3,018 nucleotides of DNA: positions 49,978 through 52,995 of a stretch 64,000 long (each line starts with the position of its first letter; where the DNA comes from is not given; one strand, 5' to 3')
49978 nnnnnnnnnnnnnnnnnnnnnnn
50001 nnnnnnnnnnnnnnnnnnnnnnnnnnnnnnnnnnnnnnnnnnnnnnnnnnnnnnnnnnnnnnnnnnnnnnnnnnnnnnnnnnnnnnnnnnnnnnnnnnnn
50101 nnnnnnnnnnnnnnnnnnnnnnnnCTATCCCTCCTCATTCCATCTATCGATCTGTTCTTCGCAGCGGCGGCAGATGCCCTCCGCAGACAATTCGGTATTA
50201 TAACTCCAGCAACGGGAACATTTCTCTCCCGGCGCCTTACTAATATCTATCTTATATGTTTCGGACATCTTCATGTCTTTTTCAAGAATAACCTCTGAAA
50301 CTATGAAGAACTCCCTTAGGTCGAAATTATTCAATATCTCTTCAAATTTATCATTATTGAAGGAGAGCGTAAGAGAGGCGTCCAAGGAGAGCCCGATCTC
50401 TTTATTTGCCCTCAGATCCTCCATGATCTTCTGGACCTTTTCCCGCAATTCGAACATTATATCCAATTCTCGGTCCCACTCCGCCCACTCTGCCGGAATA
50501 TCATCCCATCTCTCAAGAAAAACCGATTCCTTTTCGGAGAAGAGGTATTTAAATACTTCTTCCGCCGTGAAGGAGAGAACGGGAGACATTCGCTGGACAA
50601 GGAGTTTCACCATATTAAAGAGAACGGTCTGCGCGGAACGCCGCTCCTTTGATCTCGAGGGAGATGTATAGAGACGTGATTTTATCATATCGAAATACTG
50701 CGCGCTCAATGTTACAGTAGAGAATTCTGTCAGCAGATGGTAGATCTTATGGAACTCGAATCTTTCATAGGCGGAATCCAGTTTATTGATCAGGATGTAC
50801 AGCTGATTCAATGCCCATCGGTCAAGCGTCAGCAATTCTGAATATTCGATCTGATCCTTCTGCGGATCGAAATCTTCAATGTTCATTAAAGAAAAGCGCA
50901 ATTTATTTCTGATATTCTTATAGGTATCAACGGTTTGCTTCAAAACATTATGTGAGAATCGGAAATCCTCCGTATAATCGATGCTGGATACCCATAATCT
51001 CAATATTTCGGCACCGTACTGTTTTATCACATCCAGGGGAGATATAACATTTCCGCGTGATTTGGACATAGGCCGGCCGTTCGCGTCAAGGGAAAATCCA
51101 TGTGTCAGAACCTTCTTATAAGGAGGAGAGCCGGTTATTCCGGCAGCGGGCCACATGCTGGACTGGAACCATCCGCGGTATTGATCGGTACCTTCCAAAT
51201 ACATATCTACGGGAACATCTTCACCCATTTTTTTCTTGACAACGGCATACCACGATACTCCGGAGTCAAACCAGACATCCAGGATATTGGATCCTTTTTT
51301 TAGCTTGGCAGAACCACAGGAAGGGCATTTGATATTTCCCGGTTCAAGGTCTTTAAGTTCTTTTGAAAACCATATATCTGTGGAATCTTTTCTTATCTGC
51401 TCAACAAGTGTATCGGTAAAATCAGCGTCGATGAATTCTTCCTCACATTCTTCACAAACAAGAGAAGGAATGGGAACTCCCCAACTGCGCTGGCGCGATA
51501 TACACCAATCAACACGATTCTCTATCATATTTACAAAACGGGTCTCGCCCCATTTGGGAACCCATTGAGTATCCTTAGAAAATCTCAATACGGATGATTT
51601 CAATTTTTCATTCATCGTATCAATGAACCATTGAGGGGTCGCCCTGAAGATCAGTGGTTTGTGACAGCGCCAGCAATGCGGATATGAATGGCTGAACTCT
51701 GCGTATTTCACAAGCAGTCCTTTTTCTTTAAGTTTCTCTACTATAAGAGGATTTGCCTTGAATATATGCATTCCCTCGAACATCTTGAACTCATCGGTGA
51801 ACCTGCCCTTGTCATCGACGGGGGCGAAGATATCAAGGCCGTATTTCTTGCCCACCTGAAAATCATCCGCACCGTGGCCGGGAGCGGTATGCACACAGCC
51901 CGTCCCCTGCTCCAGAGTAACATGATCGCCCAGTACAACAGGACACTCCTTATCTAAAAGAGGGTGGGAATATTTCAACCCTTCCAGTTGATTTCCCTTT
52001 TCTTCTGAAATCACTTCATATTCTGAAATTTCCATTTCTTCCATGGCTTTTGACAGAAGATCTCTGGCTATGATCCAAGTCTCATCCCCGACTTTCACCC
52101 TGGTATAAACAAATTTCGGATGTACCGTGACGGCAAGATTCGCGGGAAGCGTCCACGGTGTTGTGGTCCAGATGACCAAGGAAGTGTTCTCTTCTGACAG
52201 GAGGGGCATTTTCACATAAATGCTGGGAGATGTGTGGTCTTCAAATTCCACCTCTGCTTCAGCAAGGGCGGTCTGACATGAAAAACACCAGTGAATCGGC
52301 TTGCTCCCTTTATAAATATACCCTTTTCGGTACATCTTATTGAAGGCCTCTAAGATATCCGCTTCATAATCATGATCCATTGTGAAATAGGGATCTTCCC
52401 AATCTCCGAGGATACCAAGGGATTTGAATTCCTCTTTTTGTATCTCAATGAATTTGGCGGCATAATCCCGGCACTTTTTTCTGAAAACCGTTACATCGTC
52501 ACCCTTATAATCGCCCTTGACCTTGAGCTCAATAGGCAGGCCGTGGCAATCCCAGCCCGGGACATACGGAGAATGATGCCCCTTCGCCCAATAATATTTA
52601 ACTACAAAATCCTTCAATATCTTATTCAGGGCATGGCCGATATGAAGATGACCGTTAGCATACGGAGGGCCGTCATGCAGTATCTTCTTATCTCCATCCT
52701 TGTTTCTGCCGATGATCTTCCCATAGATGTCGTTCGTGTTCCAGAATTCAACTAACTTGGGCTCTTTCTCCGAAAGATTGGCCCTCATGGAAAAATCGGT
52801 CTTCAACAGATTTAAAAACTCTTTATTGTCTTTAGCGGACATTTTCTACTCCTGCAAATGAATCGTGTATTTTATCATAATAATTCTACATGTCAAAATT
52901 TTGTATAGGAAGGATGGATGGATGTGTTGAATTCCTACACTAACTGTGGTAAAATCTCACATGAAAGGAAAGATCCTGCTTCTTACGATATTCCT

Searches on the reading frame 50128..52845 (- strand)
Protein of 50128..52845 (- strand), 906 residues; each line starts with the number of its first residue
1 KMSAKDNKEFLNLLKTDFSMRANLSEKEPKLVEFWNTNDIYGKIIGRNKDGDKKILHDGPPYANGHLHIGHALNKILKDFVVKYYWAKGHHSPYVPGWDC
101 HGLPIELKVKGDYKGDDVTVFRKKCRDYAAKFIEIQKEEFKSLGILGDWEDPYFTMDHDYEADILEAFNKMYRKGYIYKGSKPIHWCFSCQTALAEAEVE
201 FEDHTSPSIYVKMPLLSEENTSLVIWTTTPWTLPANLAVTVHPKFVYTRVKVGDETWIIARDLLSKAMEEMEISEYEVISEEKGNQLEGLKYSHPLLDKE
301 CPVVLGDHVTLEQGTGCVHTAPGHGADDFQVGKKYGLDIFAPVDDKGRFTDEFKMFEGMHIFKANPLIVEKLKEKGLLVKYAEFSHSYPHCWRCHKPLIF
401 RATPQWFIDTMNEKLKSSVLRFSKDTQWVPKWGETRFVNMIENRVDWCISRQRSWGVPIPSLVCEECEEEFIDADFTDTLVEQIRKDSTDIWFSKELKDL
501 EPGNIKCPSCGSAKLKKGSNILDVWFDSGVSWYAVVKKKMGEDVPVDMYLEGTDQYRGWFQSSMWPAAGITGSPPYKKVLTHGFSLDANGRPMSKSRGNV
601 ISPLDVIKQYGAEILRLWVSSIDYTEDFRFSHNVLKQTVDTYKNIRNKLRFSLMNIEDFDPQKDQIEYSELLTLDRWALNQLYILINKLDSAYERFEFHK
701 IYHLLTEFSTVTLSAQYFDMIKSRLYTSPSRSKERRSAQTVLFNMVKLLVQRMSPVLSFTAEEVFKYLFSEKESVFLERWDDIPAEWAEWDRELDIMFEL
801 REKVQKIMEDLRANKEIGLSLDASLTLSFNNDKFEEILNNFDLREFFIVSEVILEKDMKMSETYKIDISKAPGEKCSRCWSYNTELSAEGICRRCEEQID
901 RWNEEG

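Call 40: search_protein_families(library=pfam, proteins=[window:50128-52845:-], max_evalue=0.00001)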
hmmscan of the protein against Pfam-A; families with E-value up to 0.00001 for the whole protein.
window:50128-52845:- (906 aa): 6 families
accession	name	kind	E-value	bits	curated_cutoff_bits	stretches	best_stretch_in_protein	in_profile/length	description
PF00133.28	tRNA-synt_1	-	1.3e-130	436.3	22.7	1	31-631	2-414/414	tRNA synthetases class I (I, L, M and V)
PF08264.19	Anticodon_1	-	5.5e-29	101.4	25.1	1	675-825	1-146/148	Anticodon-binding domain of tRNA ligase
PF09334.17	tRNA-synt_1g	-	1.4e-26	93.7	20.1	2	61-200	8-136/391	tRNA synthetases class I (M)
PF13603.12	tRNA-synt_1_2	-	6.7e-09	35.9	25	1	262-347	60-144/185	Leucyl-tRNA synthetase, editing domain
PF01406.26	tRNA-synt_1e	-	2.8e-08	33.9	27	0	575-638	236-299/301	tRNA synthetases class I (C) catalytic domain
PF01921.24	tRNA-synt_1f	-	6.8e-08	32.2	27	1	552-650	241-340/360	tRNA synthetases class I (K)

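Call 58: find_homologous_proteins(query=window:50128-52845:-, max_evalue=1e-50)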
Query window:50128-52845:- (906 aa): 8000 proteins with E <= 1e-50 among 8000 candidates; the best 120 are listed.
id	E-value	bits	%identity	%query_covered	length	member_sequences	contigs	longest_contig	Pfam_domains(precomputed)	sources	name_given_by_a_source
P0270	0.0e+0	2096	98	100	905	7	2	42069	PF09334.18,PF01406.26,PF08264.20,PF13603.13,PF01921.25,PF00133.29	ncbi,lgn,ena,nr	ncbi:isoleucine--tRNA ligase [bacterium]|nr:isoleucine--tRNA ligase [bacterium]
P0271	0.0e+0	1429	64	100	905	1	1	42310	PF09334.18,PF01406.26,PF08264.20,PF13603.13,PF01921.25,PF00133.29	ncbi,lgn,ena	-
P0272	0.0e+0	1428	66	99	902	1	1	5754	PF09334.18,PF01406.26,PF08264.20,PF13603.13,PF01921.25,PF00133.29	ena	-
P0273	0.0e+0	1426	65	99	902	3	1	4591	PF09334.18,PF01406.26,PF08264.20,PF13603.13,PF01921.25,PF00133.29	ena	-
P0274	0.0e+0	1216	65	83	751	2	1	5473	PF09334.18,PF01406.26,PF08264.20,PF13603.13,PF01921.25,PF00133.29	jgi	jgi:isoleucyl-tRNA synthetase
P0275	0.0e+0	1025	50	98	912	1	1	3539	PF09334.18,PF01406.26,PF08264.20,PF01921.25,PF00133.29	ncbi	-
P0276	0.0e+0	1025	50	98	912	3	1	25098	PF09334.18,PF01406.26,PF08264.20,PF01921.25,PF00133.29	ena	-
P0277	0.0e+0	1023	50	99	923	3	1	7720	PF09334.18,PF01406.26,PF08264.20,PF01921.25,PF00133.29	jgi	-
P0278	0.0e+0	1019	50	98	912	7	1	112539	PF09334.18,PF01406.26,PF08264.20,PF01921.25,PF00133.29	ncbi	-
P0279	0.0e+0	1011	49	99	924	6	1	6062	PF09334.18,PF01406.26,PF08264.20,PF13603.13,PF01921.25,PF00133.29,PF06827.21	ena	-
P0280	2.1e-298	1010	50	98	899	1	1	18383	PF09334.18,PF01406.26,PF08264.20,PF13603.13,PF01921.25,PF00133.29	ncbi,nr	ncbi:MAG: isoleucine--tRNA ligase, partial [Thermotogaceae bacterium]|nr:isoleucine--tRNA ligase [Th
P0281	1.1e-297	1008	49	99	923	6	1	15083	PF09334.18,PF01406.26,PF08264.20,PF01921.25,PF00133.29,PF06827.21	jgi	jgi:isoleucyl-tRNA synthetase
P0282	1.2e-297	1008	48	99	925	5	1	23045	PF09334.18,PF01406.26,PF08264.20,PF13603.13,PF00133.29,PF06827.21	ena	-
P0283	1.4e-296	1004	48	98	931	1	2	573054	PF09334.18,PF01406.26,PF08264.20,PF13603.13,PF00133.29,PF06827.21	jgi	-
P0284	1.5e-296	1004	49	98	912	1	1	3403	PF09334.18,PF01406.26,PF08264.20,PF13603.13,PF01921.25,PF00133.29,PF06827.21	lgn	-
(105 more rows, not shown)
